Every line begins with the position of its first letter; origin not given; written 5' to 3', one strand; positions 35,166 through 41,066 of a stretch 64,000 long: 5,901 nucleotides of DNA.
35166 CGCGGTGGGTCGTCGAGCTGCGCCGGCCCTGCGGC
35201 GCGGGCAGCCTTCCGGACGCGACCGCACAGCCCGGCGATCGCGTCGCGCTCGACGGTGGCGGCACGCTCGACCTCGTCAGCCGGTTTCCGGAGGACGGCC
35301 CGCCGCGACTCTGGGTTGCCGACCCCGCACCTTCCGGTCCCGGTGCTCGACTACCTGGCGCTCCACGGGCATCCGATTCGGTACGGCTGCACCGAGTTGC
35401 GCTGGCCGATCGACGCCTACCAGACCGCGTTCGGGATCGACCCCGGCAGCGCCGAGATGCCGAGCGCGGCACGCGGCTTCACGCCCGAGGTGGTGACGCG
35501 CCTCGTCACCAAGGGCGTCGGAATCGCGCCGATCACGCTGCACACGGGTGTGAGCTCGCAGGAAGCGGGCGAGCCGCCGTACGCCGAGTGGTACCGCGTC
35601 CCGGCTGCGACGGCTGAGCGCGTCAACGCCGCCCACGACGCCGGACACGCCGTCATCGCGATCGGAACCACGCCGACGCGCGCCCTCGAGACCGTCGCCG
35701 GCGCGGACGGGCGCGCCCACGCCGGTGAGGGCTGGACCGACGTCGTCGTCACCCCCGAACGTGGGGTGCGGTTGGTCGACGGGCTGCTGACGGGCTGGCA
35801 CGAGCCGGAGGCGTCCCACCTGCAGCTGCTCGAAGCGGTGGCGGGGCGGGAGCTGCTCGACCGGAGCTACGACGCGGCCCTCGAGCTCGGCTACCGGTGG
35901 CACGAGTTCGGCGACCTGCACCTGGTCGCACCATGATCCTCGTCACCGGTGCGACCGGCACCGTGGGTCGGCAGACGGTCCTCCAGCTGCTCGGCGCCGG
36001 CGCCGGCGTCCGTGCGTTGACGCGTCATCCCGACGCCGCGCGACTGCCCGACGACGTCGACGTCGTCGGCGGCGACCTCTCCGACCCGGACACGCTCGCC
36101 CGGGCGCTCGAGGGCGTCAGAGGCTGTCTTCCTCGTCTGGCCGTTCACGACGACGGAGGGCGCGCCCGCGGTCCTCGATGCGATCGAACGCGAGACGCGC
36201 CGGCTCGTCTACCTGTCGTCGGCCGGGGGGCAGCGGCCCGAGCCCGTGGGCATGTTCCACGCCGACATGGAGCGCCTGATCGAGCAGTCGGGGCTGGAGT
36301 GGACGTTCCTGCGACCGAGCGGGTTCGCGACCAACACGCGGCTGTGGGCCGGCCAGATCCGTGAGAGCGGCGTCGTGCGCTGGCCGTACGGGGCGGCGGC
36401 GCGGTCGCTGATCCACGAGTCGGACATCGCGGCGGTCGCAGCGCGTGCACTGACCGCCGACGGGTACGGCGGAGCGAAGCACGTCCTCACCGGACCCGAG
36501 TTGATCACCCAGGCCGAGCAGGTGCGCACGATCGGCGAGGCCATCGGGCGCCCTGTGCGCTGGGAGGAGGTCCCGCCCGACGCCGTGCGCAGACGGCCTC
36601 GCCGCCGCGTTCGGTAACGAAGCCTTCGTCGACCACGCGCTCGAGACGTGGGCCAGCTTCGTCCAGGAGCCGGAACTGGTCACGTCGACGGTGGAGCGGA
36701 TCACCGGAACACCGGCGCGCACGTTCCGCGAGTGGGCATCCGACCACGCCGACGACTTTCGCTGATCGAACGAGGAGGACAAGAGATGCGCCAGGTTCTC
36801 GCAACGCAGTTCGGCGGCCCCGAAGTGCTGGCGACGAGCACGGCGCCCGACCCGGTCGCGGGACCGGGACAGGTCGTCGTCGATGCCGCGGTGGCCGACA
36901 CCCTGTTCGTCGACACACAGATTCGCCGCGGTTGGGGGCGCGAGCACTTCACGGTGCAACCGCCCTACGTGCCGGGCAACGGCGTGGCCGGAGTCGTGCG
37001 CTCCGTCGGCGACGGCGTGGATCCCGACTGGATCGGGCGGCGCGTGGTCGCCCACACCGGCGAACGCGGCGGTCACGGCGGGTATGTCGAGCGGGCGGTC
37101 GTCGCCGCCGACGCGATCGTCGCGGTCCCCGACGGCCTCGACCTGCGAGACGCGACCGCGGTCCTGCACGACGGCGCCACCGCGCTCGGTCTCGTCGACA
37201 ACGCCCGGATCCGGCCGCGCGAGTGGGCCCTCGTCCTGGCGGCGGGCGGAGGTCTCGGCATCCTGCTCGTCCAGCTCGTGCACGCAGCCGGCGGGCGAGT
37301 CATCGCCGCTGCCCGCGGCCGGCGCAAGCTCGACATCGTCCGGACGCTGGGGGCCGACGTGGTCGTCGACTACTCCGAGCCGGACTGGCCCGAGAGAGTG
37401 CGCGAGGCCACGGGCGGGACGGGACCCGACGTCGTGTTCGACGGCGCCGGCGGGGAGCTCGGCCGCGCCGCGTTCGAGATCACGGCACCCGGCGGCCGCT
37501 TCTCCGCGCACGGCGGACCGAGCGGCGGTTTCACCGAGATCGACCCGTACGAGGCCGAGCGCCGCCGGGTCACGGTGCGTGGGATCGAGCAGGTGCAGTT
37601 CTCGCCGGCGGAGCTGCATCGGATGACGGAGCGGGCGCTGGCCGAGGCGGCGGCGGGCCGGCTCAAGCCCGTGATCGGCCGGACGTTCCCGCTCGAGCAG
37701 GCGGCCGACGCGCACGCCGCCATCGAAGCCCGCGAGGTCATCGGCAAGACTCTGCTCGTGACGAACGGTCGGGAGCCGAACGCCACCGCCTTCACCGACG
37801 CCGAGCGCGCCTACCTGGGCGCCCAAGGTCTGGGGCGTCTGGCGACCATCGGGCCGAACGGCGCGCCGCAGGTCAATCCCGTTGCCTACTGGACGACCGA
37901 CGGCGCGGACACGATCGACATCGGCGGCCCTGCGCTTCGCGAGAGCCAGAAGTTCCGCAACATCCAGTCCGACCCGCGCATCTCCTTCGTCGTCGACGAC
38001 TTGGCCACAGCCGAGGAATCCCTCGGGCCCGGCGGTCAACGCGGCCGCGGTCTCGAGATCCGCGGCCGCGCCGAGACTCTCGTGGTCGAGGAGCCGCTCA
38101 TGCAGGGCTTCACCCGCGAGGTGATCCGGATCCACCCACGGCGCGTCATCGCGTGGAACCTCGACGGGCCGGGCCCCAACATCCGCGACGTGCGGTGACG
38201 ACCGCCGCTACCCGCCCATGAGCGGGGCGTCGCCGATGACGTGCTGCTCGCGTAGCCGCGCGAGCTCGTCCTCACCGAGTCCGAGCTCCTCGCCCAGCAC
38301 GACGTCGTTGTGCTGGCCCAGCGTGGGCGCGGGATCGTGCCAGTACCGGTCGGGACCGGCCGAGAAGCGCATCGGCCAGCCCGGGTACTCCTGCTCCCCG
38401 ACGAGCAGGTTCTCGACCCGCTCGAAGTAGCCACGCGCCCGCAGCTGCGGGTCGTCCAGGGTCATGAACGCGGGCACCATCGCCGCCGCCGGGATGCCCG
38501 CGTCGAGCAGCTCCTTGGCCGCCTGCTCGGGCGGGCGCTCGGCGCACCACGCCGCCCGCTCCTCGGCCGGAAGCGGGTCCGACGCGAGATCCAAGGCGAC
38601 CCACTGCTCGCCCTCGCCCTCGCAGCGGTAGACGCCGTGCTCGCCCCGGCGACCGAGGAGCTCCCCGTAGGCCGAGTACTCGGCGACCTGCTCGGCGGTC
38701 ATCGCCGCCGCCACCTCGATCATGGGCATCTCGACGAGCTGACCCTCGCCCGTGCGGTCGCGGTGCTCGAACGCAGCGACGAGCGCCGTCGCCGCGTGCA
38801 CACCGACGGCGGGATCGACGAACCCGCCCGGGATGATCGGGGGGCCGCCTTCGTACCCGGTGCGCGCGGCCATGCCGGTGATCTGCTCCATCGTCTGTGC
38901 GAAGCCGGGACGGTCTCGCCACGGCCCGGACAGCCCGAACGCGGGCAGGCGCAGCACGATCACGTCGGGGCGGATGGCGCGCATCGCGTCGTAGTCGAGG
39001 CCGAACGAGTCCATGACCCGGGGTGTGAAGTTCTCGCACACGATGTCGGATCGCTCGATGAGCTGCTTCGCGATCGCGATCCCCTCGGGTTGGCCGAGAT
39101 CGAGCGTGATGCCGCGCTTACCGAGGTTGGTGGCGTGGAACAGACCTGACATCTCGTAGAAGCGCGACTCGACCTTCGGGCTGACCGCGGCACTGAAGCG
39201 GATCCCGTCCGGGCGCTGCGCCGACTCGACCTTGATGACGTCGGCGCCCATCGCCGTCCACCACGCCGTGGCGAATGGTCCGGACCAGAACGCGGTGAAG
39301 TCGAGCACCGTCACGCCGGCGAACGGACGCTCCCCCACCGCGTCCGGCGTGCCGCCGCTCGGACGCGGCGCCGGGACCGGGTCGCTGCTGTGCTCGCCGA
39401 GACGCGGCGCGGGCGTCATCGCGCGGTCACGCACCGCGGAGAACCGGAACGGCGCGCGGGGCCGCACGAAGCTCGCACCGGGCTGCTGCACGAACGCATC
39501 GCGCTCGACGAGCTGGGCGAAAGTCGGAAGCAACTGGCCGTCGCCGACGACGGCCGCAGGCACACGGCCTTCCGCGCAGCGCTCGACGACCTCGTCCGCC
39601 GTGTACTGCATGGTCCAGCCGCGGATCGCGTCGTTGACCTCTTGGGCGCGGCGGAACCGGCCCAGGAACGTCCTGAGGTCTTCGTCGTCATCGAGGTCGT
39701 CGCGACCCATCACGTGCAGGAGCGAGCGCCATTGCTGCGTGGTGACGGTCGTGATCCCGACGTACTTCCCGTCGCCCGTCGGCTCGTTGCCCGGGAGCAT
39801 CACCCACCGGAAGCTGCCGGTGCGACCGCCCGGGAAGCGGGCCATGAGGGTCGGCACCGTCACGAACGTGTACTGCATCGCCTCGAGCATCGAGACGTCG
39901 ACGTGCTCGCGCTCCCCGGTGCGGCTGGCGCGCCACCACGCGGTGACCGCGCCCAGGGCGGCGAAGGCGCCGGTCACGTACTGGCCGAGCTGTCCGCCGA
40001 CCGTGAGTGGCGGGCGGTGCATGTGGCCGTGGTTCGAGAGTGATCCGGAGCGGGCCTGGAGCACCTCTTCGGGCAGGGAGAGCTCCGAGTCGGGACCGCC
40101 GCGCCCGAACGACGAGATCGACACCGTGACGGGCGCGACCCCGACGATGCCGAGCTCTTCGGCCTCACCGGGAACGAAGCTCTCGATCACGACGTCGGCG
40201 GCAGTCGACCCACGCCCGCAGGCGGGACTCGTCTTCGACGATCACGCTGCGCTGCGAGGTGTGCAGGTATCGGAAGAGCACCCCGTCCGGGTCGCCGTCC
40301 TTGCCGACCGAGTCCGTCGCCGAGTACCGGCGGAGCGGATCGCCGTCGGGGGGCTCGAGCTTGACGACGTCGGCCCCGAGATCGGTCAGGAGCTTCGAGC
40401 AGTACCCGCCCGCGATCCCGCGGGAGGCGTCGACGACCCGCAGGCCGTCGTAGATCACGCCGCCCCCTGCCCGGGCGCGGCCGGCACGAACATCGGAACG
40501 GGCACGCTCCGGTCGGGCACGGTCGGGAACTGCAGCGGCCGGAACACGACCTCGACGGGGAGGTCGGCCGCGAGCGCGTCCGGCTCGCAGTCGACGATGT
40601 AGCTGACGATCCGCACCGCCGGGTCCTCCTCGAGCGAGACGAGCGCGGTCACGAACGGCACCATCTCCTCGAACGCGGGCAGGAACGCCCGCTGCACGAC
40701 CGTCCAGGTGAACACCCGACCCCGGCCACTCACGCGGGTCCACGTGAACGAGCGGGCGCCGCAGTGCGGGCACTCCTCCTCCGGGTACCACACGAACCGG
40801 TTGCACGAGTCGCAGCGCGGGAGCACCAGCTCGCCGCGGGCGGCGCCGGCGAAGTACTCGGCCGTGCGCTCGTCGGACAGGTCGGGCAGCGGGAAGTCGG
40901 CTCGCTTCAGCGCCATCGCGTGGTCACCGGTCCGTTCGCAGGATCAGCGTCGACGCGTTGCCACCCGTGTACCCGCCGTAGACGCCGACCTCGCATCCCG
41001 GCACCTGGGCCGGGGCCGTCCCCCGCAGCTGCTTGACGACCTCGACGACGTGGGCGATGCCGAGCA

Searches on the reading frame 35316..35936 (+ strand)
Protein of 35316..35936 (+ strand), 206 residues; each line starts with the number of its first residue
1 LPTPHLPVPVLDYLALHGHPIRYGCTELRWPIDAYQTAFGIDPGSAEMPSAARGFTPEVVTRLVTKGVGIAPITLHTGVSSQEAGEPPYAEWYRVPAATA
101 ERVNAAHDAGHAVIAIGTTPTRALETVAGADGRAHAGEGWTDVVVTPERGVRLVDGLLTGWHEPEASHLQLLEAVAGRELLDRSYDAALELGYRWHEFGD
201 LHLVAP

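Call 36: search_protein_families(library=pfam, proteins=[window:35316-35936:+], max_evalue=0.01)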
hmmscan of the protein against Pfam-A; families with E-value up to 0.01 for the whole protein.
window:35316-35936:+ (206 aa): 1 family
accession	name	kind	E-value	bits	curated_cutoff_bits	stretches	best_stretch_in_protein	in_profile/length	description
PF02547.20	Queuosine_synth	-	3.6e-51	174.6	25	1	11-204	127-322/322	Queuosine biosynthesis protein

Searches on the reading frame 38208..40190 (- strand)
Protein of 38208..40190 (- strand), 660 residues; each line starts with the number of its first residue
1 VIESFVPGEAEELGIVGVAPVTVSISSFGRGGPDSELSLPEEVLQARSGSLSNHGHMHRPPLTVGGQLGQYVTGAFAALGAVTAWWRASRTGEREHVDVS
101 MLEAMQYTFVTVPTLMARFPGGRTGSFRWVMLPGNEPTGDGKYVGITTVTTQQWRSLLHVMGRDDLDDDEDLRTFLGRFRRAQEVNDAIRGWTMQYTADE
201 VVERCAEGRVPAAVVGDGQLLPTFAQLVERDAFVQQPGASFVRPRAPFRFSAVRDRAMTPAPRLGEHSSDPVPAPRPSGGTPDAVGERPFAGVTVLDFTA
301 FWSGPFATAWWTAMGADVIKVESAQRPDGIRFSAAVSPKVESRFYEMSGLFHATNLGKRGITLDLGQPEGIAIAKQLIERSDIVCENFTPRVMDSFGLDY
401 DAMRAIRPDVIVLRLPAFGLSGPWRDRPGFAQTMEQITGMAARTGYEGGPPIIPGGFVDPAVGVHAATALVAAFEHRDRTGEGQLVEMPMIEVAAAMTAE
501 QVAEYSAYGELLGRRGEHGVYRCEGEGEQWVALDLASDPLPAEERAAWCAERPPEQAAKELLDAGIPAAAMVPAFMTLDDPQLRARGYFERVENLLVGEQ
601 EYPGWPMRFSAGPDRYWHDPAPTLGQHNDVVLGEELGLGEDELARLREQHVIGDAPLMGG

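Call 14: search_protein_families(library=pfam, proteins=[window:38208-40190:-], max_evalue=0.01)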
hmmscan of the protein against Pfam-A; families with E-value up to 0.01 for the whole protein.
window:38208-40190:- (660 aa): 1 family
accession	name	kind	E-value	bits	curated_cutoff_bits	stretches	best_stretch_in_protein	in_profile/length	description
PF02515.22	CoA_transf_3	-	2.7e-117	392.4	23.3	3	291-539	2-248/366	CoA-transferase family III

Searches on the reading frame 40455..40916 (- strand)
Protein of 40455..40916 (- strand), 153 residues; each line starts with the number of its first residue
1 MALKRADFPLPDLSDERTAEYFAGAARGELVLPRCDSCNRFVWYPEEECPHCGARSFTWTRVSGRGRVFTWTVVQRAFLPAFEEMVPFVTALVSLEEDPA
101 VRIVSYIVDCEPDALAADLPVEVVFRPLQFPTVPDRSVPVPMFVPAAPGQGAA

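Call 11: search_protein_families(library=pfam, proteins=[window:40455-40916:-], max_evalue=0.01)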
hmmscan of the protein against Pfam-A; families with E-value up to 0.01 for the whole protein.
window:40455-40916:- (153 aa): 2 families
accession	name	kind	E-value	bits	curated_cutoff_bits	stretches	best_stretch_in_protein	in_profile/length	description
PF01796.24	OB_ChsH2_C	-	3.7e-18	65.6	27.1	1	59-126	1-65/65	ChsH2, C-terminal OB-fold domain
PF12172.15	zf-ChsH2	-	1.8e-11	44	23.2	1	22-57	1-36/37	ChsH2, rubredoxin-like zinc ribbon domain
